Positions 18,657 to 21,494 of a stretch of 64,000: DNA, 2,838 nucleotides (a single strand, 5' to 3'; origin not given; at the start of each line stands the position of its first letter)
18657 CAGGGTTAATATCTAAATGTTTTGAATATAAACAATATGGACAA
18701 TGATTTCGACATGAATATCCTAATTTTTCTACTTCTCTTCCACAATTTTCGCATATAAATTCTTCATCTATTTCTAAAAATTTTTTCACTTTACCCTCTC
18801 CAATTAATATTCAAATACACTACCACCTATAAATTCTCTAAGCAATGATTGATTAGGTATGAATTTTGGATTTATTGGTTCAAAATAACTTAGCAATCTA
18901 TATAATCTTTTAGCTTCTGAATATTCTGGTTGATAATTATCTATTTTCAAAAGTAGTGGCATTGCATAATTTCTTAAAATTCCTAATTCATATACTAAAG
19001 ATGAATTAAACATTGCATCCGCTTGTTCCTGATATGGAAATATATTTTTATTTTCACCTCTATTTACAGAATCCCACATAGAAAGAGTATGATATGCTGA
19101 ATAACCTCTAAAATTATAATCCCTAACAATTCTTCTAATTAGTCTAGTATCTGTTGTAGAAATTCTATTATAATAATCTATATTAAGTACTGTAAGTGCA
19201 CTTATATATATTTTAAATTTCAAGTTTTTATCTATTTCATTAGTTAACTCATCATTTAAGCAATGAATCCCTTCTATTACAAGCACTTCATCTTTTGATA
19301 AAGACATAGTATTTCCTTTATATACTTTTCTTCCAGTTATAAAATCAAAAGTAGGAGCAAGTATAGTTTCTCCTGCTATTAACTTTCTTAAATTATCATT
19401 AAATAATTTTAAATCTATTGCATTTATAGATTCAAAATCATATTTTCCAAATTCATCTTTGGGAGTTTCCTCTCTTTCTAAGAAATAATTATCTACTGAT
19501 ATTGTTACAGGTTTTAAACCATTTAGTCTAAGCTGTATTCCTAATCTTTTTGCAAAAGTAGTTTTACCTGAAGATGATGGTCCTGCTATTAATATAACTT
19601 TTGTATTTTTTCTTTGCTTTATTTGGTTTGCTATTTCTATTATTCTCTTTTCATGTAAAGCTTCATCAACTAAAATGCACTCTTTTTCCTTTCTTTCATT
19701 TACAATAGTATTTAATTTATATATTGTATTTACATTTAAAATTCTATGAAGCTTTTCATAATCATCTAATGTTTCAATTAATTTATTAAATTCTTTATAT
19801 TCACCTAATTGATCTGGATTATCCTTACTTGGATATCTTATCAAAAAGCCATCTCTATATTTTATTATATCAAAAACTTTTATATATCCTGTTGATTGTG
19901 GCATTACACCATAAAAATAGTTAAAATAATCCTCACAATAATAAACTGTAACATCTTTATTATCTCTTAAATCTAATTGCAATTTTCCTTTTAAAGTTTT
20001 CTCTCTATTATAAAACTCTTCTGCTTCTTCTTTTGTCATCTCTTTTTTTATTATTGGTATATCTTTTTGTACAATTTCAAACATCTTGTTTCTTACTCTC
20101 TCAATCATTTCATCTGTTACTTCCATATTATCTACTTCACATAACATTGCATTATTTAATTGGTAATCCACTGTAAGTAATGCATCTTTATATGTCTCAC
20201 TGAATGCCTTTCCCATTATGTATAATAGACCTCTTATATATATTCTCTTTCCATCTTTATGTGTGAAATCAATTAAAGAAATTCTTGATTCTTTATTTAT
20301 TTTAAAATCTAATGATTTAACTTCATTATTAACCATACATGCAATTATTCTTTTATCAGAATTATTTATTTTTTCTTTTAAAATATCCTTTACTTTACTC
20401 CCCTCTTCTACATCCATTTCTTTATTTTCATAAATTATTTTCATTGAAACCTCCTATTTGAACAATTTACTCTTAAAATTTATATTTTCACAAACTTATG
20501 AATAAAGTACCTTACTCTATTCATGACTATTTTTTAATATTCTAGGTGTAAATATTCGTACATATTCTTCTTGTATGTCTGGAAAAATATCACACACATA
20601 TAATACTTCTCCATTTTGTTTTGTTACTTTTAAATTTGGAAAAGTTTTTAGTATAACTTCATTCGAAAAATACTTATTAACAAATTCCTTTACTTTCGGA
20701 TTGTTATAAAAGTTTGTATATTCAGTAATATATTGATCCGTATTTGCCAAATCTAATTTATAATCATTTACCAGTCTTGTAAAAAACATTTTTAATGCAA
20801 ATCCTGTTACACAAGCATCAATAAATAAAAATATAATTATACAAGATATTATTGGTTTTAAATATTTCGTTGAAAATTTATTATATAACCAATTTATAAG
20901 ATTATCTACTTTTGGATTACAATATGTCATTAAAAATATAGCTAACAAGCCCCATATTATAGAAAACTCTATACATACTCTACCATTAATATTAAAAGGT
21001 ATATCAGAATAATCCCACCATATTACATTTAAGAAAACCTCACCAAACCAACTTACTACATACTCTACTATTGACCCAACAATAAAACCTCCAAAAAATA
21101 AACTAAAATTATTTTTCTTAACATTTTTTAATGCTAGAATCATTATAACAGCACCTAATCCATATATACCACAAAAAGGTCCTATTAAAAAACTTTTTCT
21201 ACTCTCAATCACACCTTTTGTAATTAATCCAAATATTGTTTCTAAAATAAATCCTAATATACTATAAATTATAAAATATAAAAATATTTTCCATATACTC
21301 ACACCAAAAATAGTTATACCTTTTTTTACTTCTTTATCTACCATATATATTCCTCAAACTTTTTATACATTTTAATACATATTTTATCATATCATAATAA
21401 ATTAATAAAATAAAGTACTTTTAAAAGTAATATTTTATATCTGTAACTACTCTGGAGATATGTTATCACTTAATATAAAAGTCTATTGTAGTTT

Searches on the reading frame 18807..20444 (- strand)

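Call 63: search_protein_families(library=pfam, proteins=[window:18807-20444:-], max_evalue=0.00001)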
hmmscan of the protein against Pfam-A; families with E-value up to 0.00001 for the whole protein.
window:18807-20444:- (546 aa): 1 family
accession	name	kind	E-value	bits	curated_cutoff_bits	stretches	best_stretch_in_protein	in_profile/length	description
PF00485.24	PRK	-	4.2e-20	72.8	22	1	283-481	1-189/196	Phosphoribulokinase / Uridine kinase family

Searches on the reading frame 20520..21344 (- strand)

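Call 63: search_protein_families(library=pfam, proteins=[window:20520-21344:-], max_evalue=0.00001)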
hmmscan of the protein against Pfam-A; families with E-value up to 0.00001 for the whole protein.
window:20520-21344:- (275 aa): 1 family
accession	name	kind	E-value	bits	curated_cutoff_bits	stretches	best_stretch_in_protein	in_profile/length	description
PF06541.16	ABC_trans_CmpB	-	5.3e-42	144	25.9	1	22-180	1-150/151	Putative ABC-transporter type IV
